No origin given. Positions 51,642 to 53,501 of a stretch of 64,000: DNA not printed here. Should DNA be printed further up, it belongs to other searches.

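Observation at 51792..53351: AT-rich AbgT-family transporter gene immediately upstream of the protease autotransporter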

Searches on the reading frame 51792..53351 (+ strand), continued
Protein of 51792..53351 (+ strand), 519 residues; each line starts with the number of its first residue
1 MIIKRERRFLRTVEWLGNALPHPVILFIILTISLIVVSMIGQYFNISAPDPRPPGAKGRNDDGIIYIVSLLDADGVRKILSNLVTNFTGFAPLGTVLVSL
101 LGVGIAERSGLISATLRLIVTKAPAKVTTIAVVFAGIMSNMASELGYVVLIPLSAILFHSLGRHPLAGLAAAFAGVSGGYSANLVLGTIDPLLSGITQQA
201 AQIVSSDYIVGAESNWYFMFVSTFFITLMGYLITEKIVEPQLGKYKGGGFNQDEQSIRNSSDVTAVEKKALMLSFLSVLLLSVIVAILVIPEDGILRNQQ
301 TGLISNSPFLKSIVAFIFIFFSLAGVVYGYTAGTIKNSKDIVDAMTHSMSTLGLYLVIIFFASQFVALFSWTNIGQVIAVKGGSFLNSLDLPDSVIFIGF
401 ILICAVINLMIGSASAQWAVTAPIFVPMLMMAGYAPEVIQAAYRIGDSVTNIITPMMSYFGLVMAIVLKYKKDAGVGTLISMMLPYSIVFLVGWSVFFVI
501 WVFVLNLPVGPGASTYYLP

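Call 16: search_dna_similar(query=window:51792-53351:+, collection=plasmids, mode=protein, max_rows=25)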
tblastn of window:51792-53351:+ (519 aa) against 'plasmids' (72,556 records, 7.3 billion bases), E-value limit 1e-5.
Records with a match: 72; places in all: 75; records where one place covers at least 80% of the query: 70.
Best place of each record, by identity: 60-80% 11; <60% 61.
By first word of the organism name: Sinorhizobium 19; Pseudoalteromonas 8; Streptomyces 4; Skermanella 3; Escherichia 3; Clostridioides 3; Vibrio 3; Proteus 2; Neisseria 2; Cetobacterium 2; and 19 more.
By predicted mobility (MOB-suite, as given by PLSDB): non-mobilizable 45; conjugative 22; mobilizable 5.
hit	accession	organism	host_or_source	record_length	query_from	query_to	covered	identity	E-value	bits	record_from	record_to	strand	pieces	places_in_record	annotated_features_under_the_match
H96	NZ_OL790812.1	Proteus mirabilis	-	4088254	8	519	99%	73.6%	0e+0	719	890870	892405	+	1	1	none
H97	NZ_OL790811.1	Proteus mirabilis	-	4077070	8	519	99%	73.6%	0e+0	719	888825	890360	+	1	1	none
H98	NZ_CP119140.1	Neisseria gonorrhoeae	Homo sapiens,whole organism,blood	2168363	4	517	99%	70.6%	0e+0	664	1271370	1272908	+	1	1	mtrF: AbgT family antimetabolite efflux transporter MtrF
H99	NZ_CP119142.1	Neisseria gonorrhoeae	Homo sapiens,whole organism,synovial ...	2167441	4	517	99%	70.4%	0e+0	662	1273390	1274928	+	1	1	mtrF: AbgT family antimetabolite efflux transporter MtrF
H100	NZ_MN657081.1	Psychrobacter sp.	-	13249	4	517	99%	64.1%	0e+0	638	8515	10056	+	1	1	AbgT family transporter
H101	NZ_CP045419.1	Pseudoalteromonas sp. THAF3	pure culture,Surface of a polyethylene ...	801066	7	519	99%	60.5%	4e-177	560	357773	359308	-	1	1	AbgT family transporter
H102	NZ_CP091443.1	Pseudoalteromonas sp. CF6-2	sediment,South Sea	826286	7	519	99%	60.4%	9e-174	550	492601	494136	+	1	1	AbgT family transporter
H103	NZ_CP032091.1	Pseudoalteromonas donghaensis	cell culture,seawater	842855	7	519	99%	60.2%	8e-174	550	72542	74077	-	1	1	AbgT family transporter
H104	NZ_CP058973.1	Pseudoalteromonas sp. JSTW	cell culture,marine sediment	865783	7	519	99%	60.2%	8e-174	550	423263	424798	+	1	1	AbgT family transporter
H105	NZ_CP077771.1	Pseudoalteromonas shioyasakiensis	Haliotis discus hannai,plate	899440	7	519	99%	60.2%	6e-173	548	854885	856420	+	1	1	AbgT family transporter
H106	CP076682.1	Pseudoalteromonas shioyasakiensis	isolated microorganism,Ocean water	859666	7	519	99%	60.2%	2e-147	549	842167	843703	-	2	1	none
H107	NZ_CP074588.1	Pseudoalteromonas piscicida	mixed culture,water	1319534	7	519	99%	59.1%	9e-169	536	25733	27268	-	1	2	none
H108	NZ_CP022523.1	Pseudoalteromonas sp. NC201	pure culture,sea water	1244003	7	519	99%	58.5%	8e-166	527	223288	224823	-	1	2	none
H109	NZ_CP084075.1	Fusobacterium vincentii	-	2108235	4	510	98%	52.3%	3e-139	451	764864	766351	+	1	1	none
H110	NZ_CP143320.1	Cetobacterium somerae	intestine of Yellow Catfish,pure culture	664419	7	516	98%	45.3%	3e-115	382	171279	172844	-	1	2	AbgT family transporter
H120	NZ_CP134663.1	Escherichia coli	Larus michahellis,bacteria,cloaca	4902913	13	512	96%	37.8%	3e-91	312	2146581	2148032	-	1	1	none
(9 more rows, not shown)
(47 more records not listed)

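Call 30: get_annotated_region(hit=H120, flank=300)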
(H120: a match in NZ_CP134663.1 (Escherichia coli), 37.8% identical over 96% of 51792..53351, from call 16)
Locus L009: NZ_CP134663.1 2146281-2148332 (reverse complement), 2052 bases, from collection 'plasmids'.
description: Escherichia coli strain 64A:C plasmid unnamed1, complete sequence
organism: Escherichia coli (NCBI taxid 562)
taxonomy: Bacteria; Pseudomonadota; Gammaproteobacteria; Enterobacterales; Enterobacteriaceae; Escherichia; Escherichia coli
host: -; source: Larus michahellis,bacteria,cloaca; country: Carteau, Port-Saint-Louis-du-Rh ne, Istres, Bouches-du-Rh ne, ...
typing (MOB-suite, as given by PLSDB): non-mobilizable
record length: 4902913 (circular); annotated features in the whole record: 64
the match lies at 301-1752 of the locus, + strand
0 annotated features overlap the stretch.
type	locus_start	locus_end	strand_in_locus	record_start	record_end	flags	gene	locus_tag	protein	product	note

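Call 31: get_annotated_region(hit=H98, flank=6000)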
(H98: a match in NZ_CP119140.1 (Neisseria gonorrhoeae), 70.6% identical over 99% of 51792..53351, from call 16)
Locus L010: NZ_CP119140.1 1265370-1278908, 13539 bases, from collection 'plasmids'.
description: Neisseria gonorrhoeae strain 2022NG-0076 plasmid p2022NG-0076_1, complete sequence
organism: Neisseria gonorrhoeae (NCBI taxid 485)
taxonomy: Bacteria; Pseudomonadota; Betaproteobacteria; Neisseriales; Neisseriaceae; Neisseria; Neisseria gonorrhoeae
host: -; source: Homo sapiens,whole organism,blood; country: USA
typing (MOB-suite, as given by PLSDB): non-mobilizable
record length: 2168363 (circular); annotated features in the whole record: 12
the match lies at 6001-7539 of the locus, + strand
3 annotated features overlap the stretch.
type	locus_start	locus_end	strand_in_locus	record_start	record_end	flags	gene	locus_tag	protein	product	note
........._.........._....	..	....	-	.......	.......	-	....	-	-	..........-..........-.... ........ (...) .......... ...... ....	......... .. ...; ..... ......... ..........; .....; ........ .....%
predicted_resistance_gene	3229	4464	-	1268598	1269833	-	mtrC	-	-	multidrug efflux RND transporter periplasmic adaptor subunit MtrC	predicted by amrfinderplus; class EFFLUX; identity 100.0%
predicted_resistance_gene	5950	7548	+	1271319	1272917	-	mtrF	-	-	AbgT family antimetabolite efflux transporter MtrF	predicted by amrfinderplus; class EFFLUX; identity 99.62%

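Call 40: find_encoding_contigs(protein=P0008, flank=7000, max_places=1)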
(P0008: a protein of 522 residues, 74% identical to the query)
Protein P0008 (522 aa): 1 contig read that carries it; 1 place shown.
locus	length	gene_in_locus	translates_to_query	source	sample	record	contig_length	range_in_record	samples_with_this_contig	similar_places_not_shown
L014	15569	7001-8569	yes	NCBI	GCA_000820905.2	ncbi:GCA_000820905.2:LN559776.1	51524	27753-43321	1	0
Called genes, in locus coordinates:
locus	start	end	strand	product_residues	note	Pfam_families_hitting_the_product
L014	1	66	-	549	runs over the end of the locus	PF00999:Na_H_Exchanger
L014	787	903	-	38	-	-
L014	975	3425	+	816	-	PF01804:Penicil_amidase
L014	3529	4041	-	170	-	PF00583:Acetyltransf_1 (weak), PF13508:Acetyltransf_7 (weak), PF08445:FR47 (weak), PF13673:Acetyltransf_10 (weak)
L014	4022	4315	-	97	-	PF08681:TacA1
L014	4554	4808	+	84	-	PF01320:Colicin_Pyocin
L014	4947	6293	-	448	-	PF00860:Xan_ur_permease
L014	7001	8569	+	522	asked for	PF03806:ABG_transport, PF03606:DcuC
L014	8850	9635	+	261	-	-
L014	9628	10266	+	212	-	PF08808:RES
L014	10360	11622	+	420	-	PF07350:Gig2-like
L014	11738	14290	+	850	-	PF07992:Pyr_redox_2, PF13738:Pyr_redox_3, PF01134:GIDA (faint), PF00070:Pyr_redox, PF18267:Rubredoxin_C, PF04324:Fer2_BFD, PF03460:NIR_SIR_ferr, PF01077:NIR_SIR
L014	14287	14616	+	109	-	PF13806:Rieske_2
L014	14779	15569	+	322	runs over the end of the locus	PF02685:Glucokinase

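Call 41: find_encoding_contigs(protein=P0019, flank=7000, max_places=1)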
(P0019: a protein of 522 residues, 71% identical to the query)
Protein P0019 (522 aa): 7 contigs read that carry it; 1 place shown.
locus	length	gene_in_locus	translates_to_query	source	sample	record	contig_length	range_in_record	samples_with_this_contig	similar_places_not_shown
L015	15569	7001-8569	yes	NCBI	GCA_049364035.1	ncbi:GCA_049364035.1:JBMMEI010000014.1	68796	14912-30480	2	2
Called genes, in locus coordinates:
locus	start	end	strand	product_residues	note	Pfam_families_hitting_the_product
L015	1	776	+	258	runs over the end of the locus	PF01555:N6_N4_Mtase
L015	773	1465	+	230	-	PF05315:ICEA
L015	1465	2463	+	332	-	PF02086:MethyltransfD12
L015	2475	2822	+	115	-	PF03960:ArsC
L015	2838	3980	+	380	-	PF01546:Peptidase_M20, PF07687:M20_dimer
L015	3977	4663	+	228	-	PF02557:VanY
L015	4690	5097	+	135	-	PF06146:PsiE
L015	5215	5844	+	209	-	PF00293:NUDIX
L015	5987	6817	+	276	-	PF00149:Metallophos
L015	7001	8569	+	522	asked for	PF03806:ABG_transport, PF03606:DcuC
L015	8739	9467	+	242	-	PF06149:DUF969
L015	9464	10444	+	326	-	PF06166:DUF979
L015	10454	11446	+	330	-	PF11199:DUF2891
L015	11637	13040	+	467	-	PF00772:DnaB, PF03796:DnaB_C, PF13481:AAA_25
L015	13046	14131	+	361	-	PF01168:Ala_racemase_N, PF00842:Ala_racemase_C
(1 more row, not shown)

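Call 42: find_encoding_contigs(protein=P0007, flank=7000, max_places=1)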
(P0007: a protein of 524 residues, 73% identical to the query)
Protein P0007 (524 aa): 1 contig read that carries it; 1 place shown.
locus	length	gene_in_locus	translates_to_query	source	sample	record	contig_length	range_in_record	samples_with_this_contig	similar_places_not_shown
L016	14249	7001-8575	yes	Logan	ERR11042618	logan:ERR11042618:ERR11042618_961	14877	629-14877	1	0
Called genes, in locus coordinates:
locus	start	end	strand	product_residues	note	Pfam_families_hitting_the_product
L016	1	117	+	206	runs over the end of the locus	PF00419:Fimbrial (weak)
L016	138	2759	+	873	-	PF13954:PapC_N, PF00577:Usher, PF13953:PapC_C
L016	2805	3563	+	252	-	PF00345:PapD_N, PF02753:PapD_C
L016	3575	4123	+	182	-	PF00419:Fimbrial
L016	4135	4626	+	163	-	PF00419:Fimbrial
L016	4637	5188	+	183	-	PF00419:Fimbrial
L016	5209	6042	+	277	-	PF24222:MrpH_N, PF24223:MrpH_C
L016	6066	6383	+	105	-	PF13560:HTH_31 (weak), PF01381:HTH_3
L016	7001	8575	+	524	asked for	PF03806:ABG_transport, PF03606:DcuC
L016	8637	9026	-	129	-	PF09350:DJC28_CD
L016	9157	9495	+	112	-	PF02627:CMD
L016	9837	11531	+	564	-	PF02366:PMT, PF13231:PMT_2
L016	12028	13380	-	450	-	PF02321:OEP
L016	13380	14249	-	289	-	?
